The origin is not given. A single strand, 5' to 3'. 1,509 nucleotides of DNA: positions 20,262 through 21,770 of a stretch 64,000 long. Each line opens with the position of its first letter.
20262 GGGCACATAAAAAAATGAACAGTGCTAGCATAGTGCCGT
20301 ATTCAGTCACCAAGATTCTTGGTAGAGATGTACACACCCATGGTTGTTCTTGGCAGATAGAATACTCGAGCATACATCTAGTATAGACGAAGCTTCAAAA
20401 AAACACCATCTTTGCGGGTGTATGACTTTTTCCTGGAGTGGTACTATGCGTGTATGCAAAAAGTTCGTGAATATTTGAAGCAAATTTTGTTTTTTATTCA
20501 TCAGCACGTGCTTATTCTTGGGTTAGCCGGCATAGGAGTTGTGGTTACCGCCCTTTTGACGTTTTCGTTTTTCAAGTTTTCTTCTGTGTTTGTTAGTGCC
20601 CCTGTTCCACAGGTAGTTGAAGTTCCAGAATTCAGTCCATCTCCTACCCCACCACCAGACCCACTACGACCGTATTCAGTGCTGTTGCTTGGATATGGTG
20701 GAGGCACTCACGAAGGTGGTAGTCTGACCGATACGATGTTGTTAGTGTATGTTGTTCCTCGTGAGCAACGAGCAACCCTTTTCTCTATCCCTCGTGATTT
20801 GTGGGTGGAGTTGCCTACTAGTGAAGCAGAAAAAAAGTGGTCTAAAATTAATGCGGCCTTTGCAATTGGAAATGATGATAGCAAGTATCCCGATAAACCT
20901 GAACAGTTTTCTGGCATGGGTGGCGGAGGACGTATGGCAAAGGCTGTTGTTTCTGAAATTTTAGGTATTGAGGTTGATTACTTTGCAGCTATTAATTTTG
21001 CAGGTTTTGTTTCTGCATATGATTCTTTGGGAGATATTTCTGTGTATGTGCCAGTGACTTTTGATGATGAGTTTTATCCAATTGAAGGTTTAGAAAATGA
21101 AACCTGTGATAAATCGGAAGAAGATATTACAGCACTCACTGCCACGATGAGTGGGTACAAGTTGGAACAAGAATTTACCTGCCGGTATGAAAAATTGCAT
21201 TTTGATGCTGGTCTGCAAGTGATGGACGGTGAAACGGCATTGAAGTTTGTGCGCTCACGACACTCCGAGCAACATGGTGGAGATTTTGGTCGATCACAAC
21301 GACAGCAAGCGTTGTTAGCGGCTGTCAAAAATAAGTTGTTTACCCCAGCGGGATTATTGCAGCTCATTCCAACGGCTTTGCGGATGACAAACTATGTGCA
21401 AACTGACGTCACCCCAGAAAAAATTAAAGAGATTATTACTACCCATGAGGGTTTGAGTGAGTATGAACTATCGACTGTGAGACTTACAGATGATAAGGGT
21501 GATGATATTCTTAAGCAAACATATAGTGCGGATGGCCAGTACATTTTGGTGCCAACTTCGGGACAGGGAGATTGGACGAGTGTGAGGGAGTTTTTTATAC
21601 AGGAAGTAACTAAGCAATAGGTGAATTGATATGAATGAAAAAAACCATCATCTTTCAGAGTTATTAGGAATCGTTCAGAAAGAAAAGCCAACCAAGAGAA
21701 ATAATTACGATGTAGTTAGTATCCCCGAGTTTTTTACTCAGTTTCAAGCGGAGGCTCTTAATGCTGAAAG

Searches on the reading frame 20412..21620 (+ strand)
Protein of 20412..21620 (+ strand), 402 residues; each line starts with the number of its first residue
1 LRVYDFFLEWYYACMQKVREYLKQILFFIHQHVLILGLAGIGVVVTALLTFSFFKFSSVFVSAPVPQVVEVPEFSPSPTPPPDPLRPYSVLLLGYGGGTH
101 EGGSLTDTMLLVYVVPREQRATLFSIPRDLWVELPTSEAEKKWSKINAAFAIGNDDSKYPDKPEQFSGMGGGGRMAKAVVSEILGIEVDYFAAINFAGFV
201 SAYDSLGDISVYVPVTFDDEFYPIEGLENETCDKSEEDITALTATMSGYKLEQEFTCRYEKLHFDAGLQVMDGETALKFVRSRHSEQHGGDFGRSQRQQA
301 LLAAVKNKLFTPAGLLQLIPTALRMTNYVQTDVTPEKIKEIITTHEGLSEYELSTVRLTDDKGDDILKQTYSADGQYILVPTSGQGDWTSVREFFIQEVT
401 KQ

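Call 93: search_protein_families(library=pfam, proteins=[window:20412-21620:+], max_evalue=0.0001)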
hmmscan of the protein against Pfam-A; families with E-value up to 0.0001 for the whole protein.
window:20412-21620:+ (402 aa): 1 family
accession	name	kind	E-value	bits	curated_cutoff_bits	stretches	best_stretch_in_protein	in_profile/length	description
PF03816.19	LytR_cpsA_psr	-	2.4e-35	122.3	24.6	1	106-309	2-148/150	LytR_cpsA_psr family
